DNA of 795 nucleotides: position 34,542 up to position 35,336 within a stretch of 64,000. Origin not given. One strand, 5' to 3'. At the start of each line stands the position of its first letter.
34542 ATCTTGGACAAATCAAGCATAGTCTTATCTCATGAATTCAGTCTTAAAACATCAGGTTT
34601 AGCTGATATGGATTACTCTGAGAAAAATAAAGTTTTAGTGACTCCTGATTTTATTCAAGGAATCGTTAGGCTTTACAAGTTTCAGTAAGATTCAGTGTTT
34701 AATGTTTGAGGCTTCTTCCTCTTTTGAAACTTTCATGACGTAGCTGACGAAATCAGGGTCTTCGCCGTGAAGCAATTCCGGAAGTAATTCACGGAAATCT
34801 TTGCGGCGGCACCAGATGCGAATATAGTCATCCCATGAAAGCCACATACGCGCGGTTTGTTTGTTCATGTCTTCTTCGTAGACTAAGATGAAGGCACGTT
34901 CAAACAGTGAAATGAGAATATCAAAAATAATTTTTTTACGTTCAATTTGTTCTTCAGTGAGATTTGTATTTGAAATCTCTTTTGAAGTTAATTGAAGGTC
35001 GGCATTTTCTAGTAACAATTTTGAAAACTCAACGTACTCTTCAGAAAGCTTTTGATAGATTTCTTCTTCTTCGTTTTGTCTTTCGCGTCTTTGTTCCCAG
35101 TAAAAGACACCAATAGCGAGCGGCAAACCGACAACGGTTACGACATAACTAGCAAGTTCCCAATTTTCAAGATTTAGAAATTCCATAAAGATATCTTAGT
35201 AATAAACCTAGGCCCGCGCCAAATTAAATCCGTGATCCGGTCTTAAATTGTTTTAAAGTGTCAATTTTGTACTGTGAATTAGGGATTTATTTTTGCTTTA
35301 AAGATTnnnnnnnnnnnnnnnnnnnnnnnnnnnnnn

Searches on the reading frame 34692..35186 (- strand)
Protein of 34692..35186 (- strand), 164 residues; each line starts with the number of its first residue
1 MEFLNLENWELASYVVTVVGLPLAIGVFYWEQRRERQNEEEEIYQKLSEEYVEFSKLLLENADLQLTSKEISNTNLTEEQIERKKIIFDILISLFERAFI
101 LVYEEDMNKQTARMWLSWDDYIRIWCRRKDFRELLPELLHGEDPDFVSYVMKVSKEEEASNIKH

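Call 4: search_protein_families(library=pfam, proteins=[window:34692-35186:-], max_evalue=1)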
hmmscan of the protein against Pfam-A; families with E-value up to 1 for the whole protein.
window:34692-35186:- (164 aa): 0 families

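Call 5: search_protein_families(library=ncbifam, proteins=[window:34692-35186:-], max_evalue=1)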
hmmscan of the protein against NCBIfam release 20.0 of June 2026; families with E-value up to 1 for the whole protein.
window:34692-35186:- (164 aa): 1 family
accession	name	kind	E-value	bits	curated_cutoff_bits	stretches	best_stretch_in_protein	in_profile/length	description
NF041807.1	daptide_Mpa3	equivalog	0.0062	16.3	40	1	6-25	18-37/39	MpaA3 family daptide-type RiPP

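Call 6: search_protein_families(library=phrogs, proteins=[window:34692-35186:-], max_evalue=0.1)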
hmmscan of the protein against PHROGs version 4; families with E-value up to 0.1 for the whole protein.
window:34692-35186:- (164 aa): 2 families
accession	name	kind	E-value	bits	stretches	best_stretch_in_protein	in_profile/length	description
phrog_31700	-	unknown function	0.0088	16.9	1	71-104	3-38/47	-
phrog_6664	-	unknown function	0.042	15.3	1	31-73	38-80/97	-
